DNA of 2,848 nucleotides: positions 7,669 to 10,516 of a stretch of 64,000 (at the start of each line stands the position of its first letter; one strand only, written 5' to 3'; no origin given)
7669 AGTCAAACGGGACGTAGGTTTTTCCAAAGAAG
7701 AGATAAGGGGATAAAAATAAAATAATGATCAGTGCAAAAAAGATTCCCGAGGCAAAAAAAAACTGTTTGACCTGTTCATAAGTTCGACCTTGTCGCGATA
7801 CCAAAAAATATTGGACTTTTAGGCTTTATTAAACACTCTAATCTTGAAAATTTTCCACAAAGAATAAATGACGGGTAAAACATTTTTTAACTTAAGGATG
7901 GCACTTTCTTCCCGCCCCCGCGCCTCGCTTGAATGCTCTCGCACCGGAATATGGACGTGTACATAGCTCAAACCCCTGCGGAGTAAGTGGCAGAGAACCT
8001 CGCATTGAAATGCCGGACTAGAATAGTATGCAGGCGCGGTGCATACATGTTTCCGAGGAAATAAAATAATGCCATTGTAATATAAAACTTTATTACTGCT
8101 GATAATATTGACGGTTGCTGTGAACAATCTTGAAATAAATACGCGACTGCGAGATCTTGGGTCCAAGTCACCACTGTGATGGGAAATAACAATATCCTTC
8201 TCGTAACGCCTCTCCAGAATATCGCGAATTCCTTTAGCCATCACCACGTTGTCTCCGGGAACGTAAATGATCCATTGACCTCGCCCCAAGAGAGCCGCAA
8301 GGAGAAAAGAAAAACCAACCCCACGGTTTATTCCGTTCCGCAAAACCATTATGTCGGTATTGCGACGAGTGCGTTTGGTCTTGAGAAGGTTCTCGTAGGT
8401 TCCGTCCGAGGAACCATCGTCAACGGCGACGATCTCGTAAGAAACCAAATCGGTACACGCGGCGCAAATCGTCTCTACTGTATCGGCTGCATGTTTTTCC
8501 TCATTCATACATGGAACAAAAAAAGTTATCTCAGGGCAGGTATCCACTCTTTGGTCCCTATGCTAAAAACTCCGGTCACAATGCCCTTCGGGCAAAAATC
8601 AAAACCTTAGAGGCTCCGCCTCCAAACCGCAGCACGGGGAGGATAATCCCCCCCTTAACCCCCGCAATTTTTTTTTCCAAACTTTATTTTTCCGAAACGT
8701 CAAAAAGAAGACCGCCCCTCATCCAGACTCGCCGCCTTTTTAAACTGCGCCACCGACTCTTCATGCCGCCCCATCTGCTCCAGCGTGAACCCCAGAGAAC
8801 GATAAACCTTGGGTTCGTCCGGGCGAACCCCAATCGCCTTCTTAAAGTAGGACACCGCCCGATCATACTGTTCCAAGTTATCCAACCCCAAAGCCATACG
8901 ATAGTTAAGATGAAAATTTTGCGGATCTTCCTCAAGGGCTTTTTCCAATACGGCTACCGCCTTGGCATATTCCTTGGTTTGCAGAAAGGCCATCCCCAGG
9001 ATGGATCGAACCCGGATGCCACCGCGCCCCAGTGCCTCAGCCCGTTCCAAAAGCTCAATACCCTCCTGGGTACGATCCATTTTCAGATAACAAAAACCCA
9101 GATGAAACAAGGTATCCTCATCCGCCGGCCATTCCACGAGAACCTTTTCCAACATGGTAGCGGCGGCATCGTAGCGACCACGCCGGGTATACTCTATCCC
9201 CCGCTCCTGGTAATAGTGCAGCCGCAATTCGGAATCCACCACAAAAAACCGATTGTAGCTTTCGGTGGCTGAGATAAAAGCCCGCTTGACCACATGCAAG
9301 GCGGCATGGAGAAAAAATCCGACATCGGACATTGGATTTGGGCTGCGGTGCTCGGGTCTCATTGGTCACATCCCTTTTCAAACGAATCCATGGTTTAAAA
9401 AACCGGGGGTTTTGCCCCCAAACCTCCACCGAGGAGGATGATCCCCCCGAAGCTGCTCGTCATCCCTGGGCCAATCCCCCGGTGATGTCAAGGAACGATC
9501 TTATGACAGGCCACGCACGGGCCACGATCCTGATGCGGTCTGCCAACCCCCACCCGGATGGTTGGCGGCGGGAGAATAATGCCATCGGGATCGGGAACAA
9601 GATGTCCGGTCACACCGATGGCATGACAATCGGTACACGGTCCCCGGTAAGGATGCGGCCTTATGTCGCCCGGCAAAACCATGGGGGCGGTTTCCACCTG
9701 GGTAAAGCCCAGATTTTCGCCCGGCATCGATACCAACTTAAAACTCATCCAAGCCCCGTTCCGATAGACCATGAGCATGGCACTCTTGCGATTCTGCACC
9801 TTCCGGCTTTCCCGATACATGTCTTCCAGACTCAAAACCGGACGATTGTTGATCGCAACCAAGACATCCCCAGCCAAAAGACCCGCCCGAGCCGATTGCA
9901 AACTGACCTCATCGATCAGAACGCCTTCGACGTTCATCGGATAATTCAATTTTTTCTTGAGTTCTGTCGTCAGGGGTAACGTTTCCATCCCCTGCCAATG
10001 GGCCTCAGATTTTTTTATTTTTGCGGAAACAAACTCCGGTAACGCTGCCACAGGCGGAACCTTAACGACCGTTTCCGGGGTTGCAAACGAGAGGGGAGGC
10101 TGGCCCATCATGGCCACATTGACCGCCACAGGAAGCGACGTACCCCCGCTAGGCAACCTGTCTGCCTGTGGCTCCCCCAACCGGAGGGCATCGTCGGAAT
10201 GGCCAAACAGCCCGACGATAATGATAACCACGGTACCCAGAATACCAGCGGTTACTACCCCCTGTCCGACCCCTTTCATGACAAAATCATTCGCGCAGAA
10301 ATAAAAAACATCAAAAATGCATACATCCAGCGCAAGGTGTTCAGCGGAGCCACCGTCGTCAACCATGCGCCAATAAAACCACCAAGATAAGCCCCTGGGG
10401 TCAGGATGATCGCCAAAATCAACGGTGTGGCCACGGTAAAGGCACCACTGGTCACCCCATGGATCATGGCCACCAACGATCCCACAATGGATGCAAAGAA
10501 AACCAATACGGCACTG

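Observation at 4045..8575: AT-rich glycosylation-type cassette (GT2 + YfhO-type GT-C + SAM methyltransferase) embedded in the mamAB operon between mamA and mamQ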

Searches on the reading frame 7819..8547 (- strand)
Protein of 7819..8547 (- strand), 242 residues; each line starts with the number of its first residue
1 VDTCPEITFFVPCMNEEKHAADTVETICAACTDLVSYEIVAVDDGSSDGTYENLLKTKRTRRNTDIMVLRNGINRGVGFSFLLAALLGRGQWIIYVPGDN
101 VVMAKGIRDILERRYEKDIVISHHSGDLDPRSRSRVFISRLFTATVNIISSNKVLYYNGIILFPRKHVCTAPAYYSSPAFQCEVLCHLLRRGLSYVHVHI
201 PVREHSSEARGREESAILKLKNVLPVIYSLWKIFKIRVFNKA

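Call 3: search_protein_families(library=pfam, proteins=[window:7819-8547:-], max_evalue=0.01)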
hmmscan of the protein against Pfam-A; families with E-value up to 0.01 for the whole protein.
window:7819-8547:- (242 aa): 3 families
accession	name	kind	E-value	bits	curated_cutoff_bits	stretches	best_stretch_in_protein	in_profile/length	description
PF00535.33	Glycos_transf_2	-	4.6e-13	49.9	23.3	1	9-121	2-112/168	Glycosyl transferase family 2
PF13641.12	Glyco_tranf_2_3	-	0.0047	17.4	27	1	5-105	1-102/230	Glycosyltransferase like family 2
PF13704.12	Glyco_tranf_2_4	-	0.0083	17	27.5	0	26-105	9-87/98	Glycosyl transferase family 2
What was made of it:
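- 7819..8547 (-): Short soluble family-2 glycosyltransferase (242 aa, GTG start). Inferred to be a polyprenyl-phosphate sugar synthase. PF00535, 49.9 bits (call 3).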

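Call 4: search_protein_families(library=ncbifam, proteins=[window:7819-8547:-], max_evalue=0.01)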
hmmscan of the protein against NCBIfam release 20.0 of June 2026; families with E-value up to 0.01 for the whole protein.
window:7819-8547:- (242 aa): 14 families
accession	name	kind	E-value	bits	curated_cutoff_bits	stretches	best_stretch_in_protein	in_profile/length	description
TIGR03937.1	PgaC_IcaA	equivalog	1.8e-12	46.9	422.3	1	2-135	42-168/407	poly-beta-1,6-N-acetyl-D-glucosamine synthase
TIGR03111.1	glyc2_xrt_Gpos1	hypoth_equivalog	1.9e-06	27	363.95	1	3-130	47-171/439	TIGR03111 family XrtG-associated glycosyltransferase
NF007986.1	PRK10714.1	equivalog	4.1e-06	26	529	1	6-100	7-101/316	undecaprenyl-phosphate 4-deoxy-4-formamido-L-arabinose transferase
NF047588.1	GlcsyltransPgfSStrep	equivalog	1.1e-05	24.9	500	1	7-147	3-142/308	glycosyltransferase PgfS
TIGR04283.1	glyco_like_mftF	equivalog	0.00013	21.6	182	1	10-136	4-119/221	TIGR04283 family arsenosugar biosynthesis glycosyltransferase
NF047683.1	TeichurnBiosyTuaG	equivalog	0.00016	21.4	400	1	3-105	4-102/252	teichuronic acid biosynthesis protein TuaG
NF053739.1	GlytfEpsEBac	equivalog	0.00055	19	450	1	11-107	7-100/265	glycosyltransferase EpsE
TIGR04017.1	WcaA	equivalog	0.00063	19.4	495.75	1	4-105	4-101/279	colanic acid biosynthesis glycosyltransferase WcaA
NF041875.1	EPS_EpsD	equivalog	0.00078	18.9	370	1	33-104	27-94/325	exopolysaccharide biosynthesis glycosyltransferase EpsD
NF007482.0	PRK10073.1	equivalog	0.00094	18.3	423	1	3-122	4-118/334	glycosyltransferase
NF010496.0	PRK13915.1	equivalog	0.001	18.2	262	1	7-99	33-126/307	glucosyl-3-phosphoglycerate synthase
NF007453.0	PRK10018.1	equivalog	0.0035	17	382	1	4-103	5-100/280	colanic acid biosynthesis glycosyltransferase WcaA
NF058614.1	PPMAGASynPpgS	equivalog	0.0058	16.1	370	1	9-78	4-61/226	polyprenyl-phospho-N-acetylgalactosaminyl synthase PpgS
NF038302.1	EPS_HpsE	equivalog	0.0077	15.2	300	1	7-107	3-104/307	hormogonium polysaccharide biosynthesis glycosyltransferase HpsE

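Call 35: search_solved_structures(query=window:7819-8547:-, max_evalue=0.001, show_alignments=2)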
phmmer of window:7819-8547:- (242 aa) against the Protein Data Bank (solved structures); distinct sequences matched with E-value up to 0.001: 12.
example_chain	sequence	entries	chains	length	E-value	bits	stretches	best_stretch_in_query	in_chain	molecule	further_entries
9hwj_A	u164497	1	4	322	4.2e-05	26.4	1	6-211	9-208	Undecaprenyl-phosphate 4-deoxy-4-formamido-L-arabinose transferase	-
8bz8_A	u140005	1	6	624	7.5e-05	25.6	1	7-108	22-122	Glycosyltransferase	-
8bz4_A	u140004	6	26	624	7.5e-05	25.6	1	7-108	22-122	Glycosyltransferase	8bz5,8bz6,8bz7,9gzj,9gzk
2z87_A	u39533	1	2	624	0.00014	24.7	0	4-119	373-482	Chondroitin synthase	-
2z86_A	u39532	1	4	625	0.00014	24.7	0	4-119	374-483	Chondroitin synthase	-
6p61_A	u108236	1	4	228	0.00014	24.7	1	3-104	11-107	Glycosyltransferase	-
5eke_A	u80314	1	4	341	0.00046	23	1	6-113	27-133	Uncharacterized glycosyltransferase sll0501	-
5ekp_C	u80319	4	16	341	0.00046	23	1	6-113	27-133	Uncharacterized glycosyltransferase sll0501 | Glycosyltransferase sll0501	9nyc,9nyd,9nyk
9nye_A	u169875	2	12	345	0.00047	23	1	6-113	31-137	Glycosyltransferase sll0501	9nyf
9bhc_C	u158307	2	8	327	0.00068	22.4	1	6-78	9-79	Undecaprenyl-phosphate 4-deoxy-4-formamido-L-arabinose transferase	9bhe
8vxh_A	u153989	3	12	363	0.00084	22.1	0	6-78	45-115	Undecaprenyl-phosphate 4-deoxy-4-formamido-L-arabinose transferase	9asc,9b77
5tze_C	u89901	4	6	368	0.00085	22.1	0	8-111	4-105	Glycosyl transferase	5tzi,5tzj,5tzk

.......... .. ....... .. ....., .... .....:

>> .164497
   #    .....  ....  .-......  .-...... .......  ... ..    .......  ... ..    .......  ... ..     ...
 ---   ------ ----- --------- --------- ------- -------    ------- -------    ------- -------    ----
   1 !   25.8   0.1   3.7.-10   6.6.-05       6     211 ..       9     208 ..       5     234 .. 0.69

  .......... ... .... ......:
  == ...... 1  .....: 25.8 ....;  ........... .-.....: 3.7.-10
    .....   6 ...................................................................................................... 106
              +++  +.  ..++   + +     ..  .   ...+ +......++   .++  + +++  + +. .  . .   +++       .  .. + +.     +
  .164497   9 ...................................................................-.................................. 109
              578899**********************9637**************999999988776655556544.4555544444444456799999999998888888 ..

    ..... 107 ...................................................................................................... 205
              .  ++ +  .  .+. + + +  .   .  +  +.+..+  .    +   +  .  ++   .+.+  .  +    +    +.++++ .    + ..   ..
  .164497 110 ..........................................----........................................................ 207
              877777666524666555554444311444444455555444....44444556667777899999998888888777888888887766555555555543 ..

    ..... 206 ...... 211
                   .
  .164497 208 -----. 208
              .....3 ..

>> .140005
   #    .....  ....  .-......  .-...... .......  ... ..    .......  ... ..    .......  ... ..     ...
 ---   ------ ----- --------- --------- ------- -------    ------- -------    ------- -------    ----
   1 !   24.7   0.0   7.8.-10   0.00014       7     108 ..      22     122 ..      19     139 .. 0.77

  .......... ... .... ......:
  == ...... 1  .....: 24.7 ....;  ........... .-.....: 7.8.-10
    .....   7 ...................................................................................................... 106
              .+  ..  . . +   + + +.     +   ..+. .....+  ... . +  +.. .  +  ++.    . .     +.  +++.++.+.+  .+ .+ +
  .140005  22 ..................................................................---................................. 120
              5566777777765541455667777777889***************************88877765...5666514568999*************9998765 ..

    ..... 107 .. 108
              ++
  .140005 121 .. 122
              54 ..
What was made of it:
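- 7819..8547 (-): Best solved relatives are ArnC 9hwj (residues 6-211, E 4e-5) and GtrB 5ekp (call 35).
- On Glycosyltransferase family 2 (PF00535, GT-A fold): The position aligned to ArnC D-A-D reads P-G-D (call 35).
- On Polyprenyl-phosphate sugar synthases (GtrB/CsbB/ArnC/DPMS type): PDB ArnC E 4e-5 and GtrB E 5e-4 (call 35).
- Its similarity to polyprenyl-phosphate sugar synthases is weak (call 35) and far below NCBIfam cut-offs (call 4), so the lipid-carrier step rests mainly on gene context.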

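Call 51: find_related_loci(query=A5, collection=metagenome_contigs, flank=6000)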
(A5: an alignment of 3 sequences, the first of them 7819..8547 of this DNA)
Query A5 (242 aa) in metagenome_contigs; peptide patterns used: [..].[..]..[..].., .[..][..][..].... (x = any residue, [..] = any of these).
420 stretches matched a pattern; 107 encode a relative of the query (tblastn E <= 1e-3); the best 80 are kept; 80 distinct loci.
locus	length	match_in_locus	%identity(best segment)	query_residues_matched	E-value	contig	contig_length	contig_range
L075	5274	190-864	35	1-233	1e-46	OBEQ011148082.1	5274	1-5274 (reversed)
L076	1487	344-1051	35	1-239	2e-42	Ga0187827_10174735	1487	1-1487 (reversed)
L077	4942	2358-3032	33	6-235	2e-40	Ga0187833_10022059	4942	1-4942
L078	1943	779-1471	35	1-238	2e-40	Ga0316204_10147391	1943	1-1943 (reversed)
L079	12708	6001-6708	35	2-238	8e-40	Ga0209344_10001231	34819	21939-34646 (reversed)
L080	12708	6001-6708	35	2-238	8e-40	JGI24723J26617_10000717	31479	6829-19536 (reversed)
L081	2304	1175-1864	36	4-238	4e-38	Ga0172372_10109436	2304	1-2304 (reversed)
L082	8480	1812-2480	36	6-233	7e-38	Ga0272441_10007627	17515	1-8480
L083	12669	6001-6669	37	6-233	9e-38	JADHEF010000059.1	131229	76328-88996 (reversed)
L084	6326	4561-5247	38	6-238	7e-38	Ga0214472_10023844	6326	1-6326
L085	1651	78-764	38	6-238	3e-38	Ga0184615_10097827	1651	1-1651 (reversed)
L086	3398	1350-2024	35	7-238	1e-37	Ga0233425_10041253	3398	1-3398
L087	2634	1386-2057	33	6-234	1e-37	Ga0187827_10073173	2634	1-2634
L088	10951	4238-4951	36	2-242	3e-37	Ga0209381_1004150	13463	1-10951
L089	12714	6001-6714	36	2-242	7e-37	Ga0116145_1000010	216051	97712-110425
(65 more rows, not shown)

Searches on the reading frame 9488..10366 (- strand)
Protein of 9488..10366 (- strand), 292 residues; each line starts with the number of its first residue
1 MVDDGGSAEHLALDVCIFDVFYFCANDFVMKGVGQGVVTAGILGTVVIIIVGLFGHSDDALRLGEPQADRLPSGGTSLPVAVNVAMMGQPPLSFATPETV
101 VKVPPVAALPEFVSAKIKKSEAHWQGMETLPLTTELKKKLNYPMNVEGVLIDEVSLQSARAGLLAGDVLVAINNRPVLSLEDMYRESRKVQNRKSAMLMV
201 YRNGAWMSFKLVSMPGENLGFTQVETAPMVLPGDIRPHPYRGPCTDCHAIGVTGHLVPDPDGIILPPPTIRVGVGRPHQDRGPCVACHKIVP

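Call 3: search_protein_families(library=pfam, proteins=[window:9488-10366:-], max_evalue=0.01)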
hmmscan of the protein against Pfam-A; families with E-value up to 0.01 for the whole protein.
window:9488-10366:- (292 aa): 3 families
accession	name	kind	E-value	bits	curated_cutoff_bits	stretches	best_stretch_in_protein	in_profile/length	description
PF18509.6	MCR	-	1.7e-14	53.5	30.4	2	228-253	1-29/30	Magnetochrome domain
PF17820.7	PDZ_6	-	3.7e-06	27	27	1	159-183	12-36/54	PDZ domain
PF13180.12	PDZ_2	-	2.8e-05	24.7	27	1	147-206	12-73/80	PDZ domain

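Call 4: search_protein_families(library=ncbifam, proteins=[window:9488-10366:-], max_evalue=0.01)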
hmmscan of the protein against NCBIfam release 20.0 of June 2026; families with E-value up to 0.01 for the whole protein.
window:9488-10366:- (292 aa): 11 families
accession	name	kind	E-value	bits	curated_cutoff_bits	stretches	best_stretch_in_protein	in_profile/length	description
NF040965.1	MamP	equivalog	1.7e-83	280.6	300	1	86-291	78-289/290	magnetosome magnetite formation protein MamP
NF040960.1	MamE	equivalog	5.2e-10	38.5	800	1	84-216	406-538/659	magnetosome formation protease MamE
TIGR02037.1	degP_htrA_DO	subfamily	3.5e-09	36.1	416.2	1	118-207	339-430/434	Do family serine endopeptidase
NF041199.1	trx7_PDZ_seleno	equivalog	9.1e-06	24.8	300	1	154-211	212-270/390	Trx7/PDZ domain-containing (seleno)protein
NF040992.1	MamT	equivalog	9.3e-06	26.1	200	1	223-250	67-94/153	magnetosome protein MamT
NF041521.1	HhoA_HhoB_HtrA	equivalog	4.3e-05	23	450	1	118-210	227-328/335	HhoA/HhoB/HtrA family serine endopeptidase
NF047968.1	SerProtHtrA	equivalog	5.7e-05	22.6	470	1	144-210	285-354/357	serine protease HtrA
TIGR02038.1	protease_degS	equivalog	0.00012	21.3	422.95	1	137-210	269-343/351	outer membrane-stress sensor serine endopeptidase DegS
NF008189.1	PRK10942.1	equivalog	0.00083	17.9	720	1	92-208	265-376/477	serine endoprotease DegP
TIGR00054.1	TIGR00054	equivalog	0.001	18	147.55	1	146-215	202-271/421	RIP metalloprotease RseP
NF007526.1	PRK10139.1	equivalog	0.001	17.9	756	1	117-205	265-351/456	serine endoprotease DegQ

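Call 15: find_homologous_proteins(query=window:9488-10279:-)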
Query window:9488-10279:- (263 aa): 147 proteins with E <= 0.001 among 2518 candidates; the best 120 are listed.
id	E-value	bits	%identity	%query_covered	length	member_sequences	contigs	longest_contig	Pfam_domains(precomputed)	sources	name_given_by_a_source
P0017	8.7e-172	588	100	100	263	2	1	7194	PF18509.7,PF17820.8,PF13180.13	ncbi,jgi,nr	ncbi:MAG TPA: magnetochrome domain-containing protein [Magnetococcales bacterium]|nr:magnetochrome d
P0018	1.1e-122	427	73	100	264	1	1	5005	PF18509.7,PF13180.13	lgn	-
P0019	3.3e-118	412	70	100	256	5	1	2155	PF18509.7,PF17820.8,PF13180.13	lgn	-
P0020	5.6e-104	365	79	72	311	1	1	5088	PF18509.7,PF17820.8,PF13180.13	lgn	-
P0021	9.9e-97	342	61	100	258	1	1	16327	PF18509.7,PF17820.8,PF13180.13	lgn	-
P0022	3.1e-96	340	61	100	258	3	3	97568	PF18509.7,PF17820.8,PF13180.13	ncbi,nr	ncbi:MAG: PDZ domain-containing protein [Magnetococcales bacterium]|nr:PDZ domain-containing protein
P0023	1.7e-93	331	59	100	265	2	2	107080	PF18509.7,PF13180.13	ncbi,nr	ncbi:MAG: PDZ domain-containing protein [Magnetococcales bacterium]|nr:PDZ domain-containing protein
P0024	5.3e-93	329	60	100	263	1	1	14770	PF18509.7,PF17820.8,PF13180.13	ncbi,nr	ncbi:MAG: PDZ domain-containing protein [Magnetococcales bacterium]|nr:PDZ domain-containing protein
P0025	2.3e-81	291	67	68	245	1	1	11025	PF18509.7,PF13180.13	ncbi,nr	ncbi:MAG: PDZ domain-containing protein [Magnetococcales bacterium]|nr:PDZ domain-containing protein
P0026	1.2e-78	282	53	100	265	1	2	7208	PF18509.7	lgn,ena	-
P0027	5.8e-78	280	63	68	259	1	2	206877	PF18509.7,PF17820.8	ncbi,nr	ncbi:MAG: PDZ domain-containing protein [Magnetococcales bacterium]|nr:PDZ domain-containing protein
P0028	5.6e-76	274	52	100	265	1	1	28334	PF18509.7,PF17820.8,PF13180.13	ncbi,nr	ncbi:MAG: magnetochrome domain-containing protein [Magnetococcales bacterium]|nr:magnetochrome domai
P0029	5.3e-75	270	52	100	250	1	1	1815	PF18509.7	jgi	jgi:hypothetical protein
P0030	2.2e-74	268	56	87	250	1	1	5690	PF18509.7,PF13180.13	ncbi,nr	ncbi:MAG: PDZ domain-containing protein [Magnetococcales bacterium]|nr:PDZ domain-containing protein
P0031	2.3e-74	268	57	86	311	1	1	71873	PF18509.7,PF17820.8,PF13180.13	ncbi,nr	ncbi:MAG: magnetochrome domain-containing protein [Magnetococcales bacterium]|nr:magnetochrome domai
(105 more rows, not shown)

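Call 17: find_related_loci(query=A1, collection=genome_contigs, flank=10000)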
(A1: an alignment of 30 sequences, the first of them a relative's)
Query A1 (263 aa) in genome_contigs; peptide patterns used: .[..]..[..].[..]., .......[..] (x = any residue, [..] = any of these).
149 stretches matched a pattern; 63 encode a relative of the query (tblastn E <= 1e-3); 63 distinct loci.
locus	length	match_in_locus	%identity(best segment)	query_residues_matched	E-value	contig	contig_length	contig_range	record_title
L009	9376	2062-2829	70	1-263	4e-121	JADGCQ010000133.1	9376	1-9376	MAG: Magnetococcales bacterium isolate nWRX3bin6 nWRX3_bin6_NODE_133_length_9376_cov_304.114365, whole genome shotgun se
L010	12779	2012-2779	70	1-263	9e-120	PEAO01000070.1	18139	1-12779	MAG: Magnetococcales bacterium DCbin2 scaffold333, whole genome shotgun sequence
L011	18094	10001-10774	60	1-263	4e-99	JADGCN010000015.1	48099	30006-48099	MAG: Magnetococcales bacterium isolate nWRX3bin12 nWRX3_bin12_NODE_15_length_48099_cov_14.514549, whole genome shotgun s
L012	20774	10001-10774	61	1-263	7e-99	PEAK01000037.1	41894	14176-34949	MAG: Magnetococcales bacterium isolate HA3dbin1 scaffold47, whole genome shotgun sequence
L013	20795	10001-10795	58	1-263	4e-97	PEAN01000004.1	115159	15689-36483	MAG: Magnetococcales bacterium DCbin4 scaffold16, whole genome shotgun sequence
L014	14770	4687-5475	59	1-263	6e-95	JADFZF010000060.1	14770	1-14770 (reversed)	MAG: Magnetococcales bacterium isolate nHA5abin3 nHA5a_bin3_NODE_60_length_14770_cov_6.103519, whole genome shotgun sequ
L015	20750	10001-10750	48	1-262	1e-78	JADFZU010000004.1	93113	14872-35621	MAG: Magnetococcales bacterium isolate nJSWbin3 nJSW_bin3_NODE_4_length_93113_cov_6.303345, whole genome shotgun sequenc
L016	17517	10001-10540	63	83-262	1e-78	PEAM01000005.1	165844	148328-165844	MAG: Magnetococcales bacterium isolate ER1bin7 scaffold16, whole genome shotgun sequence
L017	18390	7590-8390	50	8-262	2e-77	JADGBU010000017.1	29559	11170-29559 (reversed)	MAG: Magnetococcales bacterium isolate nW5bin3 nW5_bin3_NODE_165_length_29559_cov_15.577379, whole genome shotgun sequen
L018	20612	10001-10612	59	64-262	2e-77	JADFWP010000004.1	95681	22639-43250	MAG: Magnetococcales bacterium isolate nARSLQbin1 nARSLQ_bin1_NODE_4_length_95681_cov_36.999216, whole genome shotgun se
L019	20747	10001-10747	51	1-262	5e-77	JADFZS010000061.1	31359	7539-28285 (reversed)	MAG: Magnetococcales bacterium isolate nJSWbin1 nJSW_bin1_NODE_61_length_31359_cov_6.388147, whole genome shotgun sequen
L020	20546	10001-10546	63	79-262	4e-77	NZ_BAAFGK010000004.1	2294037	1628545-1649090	Candidatus Magnetaquiglobus chichijimensis isolate FCR-1 contig_4, whole genome shotgun sequence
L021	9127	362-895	64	83-262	8e-77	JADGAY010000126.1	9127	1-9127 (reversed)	MAG: Magnetococcales bacterium isolate nQXH2bin1 nQXH2_bin1_NODE_750_length_9127_cov_9.690917, whole genome shotgun sequ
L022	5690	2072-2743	56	35-262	2e-76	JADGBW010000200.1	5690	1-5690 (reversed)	MAG: Magnetococcales bacterium isolate nwagbin5 nwag_bin5_NODE_2863_length_5690_cov_7.941970, whole genome shotgun seque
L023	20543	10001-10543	64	80-262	3e-76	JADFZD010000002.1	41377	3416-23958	MAG: Magnetococcales bacterium isolate nHA4bin8 nHA4_bin8_NODE_2_length_41377_cov_6.565787, whole genome shotgun sequenc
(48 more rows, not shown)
